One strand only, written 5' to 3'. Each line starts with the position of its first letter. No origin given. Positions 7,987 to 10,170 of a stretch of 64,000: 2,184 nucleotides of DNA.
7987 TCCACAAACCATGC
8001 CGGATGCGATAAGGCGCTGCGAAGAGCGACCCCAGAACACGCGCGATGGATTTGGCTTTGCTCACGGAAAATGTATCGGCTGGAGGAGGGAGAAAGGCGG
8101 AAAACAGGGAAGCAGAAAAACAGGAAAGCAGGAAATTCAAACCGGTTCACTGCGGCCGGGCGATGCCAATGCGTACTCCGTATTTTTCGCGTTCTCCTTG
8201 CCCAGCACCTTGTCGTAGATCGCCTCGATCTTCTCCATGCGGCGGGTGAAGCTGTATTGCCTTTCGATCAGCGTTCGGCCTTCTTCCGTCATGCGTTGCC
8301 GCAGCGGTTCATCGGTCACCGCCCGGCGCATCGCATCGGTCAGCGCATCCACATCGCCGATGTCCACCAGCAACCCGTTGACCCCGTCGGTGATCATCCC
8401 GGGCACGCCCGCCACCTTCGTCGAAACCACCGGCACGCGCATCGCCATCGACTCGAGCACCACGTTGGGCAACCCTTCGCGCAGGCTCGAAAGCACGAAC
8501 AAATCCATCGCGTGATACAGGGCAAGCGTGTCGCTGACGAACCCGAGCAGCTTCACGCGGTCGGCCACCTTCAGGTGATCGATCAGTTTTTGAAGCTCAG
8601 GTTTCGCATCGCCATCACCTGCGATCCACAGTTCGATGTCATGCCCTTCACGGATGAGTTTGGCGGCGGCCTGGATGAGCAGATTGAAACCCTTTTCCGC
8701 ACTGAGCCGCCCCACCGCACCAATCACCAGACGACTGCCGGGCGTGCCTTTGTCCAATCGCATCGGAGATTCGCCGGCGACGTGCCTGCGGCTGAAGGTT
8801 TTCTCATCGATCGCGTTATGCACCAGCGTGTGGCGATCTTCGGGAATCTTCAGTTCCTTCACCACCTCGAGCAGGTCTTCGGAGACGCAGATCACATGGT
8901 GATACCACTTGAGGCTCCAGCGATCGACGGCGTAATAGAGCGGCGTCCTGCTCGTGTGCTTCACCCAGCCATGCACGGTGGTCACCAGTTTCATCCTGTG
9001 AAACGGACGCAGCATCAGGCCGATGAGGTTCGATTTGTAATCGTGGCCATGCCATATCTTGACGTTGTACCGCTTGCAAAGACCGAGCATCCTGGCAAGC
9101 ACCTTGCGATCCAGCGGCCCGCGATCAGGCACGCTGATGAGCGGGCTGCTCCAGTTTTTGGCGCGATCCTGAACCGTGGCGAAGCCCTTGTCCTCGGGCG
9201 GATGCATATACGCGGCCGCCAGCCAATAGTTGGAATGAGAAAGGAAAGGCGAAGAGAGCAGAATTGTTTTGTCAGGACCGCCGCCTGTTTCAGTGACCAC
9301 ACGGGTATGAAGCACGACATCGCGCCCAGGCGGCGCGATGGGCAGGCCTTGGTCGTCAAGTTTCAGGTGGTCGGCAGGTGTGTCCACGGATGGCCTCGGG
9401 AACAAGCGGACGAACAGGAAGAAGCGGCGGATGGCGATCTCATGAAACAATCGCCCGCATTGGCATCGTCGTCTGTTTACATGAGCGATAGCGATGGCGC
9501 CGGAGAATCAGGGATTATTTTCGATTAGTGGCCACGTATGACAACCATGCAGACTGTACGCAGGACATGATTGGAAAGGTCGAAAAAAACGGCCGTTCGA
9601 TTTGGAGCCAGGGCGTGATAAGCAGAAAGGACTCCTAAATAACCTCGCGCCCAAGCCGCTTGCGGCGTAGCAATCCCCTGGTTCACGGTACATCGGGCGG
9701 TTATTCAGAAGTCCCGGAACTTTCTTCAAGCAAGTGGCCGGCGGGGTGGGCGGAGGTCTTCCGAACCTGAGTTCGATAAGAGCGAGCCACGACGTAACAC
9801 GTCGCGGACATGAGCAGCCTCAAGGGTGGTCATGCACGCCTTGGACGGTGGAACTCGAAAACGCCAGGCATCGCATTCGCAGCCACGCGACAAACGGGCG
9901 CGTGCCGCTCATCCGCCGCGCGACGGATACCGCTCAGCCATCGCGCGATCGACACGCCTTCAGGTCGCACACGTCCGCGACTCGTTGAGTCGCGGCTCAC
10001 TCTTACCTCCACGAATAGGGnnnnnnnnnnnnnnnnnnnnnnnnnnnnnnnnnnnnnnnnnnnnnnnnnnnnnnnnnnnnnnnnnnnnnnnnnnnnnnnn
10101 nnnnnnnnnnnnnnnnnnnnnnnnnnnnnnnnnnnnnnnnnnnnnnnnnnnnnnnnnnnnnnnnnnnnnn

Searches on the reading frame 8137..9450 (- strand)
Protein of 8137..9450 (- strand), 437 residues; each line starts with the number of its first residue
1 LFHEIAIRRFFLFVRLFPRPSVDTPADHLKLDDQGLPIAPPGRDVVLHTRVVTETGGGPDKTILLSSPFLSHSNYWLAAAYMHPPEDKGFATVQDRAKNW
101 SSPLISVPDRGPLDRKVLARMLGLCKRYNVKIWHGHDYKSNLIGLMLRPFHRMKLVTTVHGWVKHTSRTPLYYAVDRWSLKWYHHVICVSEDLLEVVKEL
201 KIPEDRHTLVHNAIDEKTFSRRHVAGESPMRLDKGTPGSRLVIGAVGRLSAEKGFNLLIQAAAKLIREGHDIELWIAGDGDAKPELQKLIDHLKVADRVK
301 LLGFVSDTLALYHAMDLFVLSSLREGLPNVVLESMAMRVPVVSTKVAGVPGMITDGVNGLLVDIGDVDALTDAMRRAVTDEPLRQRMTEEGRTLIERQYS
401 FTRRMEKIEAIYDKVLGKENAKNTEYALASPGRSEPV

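Call 71: search_protein_families(library=pfam, proteins=[window:8137-9450:-], max_evalue=0.00001)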
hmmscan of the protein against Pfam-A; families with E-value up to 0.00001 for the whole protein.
window:8137-9450:- (437 aa): 6 families
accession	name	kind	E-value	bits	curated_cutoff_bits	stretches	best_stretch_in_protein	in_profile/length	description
PF00534.26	Glycos_transf_1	-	9.7e-42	142.8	26.4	1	235-392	10-170/172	Glycosyl transferases group 1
PF13692.12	Glyco_trans_1_4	-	2.9e-40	138.2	27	1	242-380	3-142/142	Glycosyl transferases group 1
PF13439.12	Glyco_transf_4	-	1.6e-17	64.5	28.5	1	101-216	44-168/170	Glycosyltransferase Family 4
PF13579.12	Glyco_trans_4_4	-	8e-14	52.7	29.7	1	92-212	35-157/158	Glycosyl transferase 4-like domain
PF20706.3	GT4-conflict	-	4.8e-07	29.5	26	1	238-401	195-378/385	Family 4 Glycosyltransferase in conflict systems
PF13524.12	Glyco_trans_1_2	-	4e-06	27.3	25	0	298-409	28-143/144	Glycosyl transferase-like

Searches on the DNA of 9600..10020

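Call 65: search_rna_families(source=window, start=9600, end=10020, threshold=evalue, max_evalue=1)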
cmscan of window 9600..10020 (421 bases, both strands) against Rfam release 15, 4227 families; matches with E-value up to 1: 1.
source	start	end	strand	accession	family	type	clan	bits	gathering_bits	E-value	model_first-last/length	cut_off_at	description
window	9776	10006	-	RF03296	MIR8788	Gene; miRNA;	-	23.2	124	0.11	1-138/138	no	MIR8788 microRNA precursor family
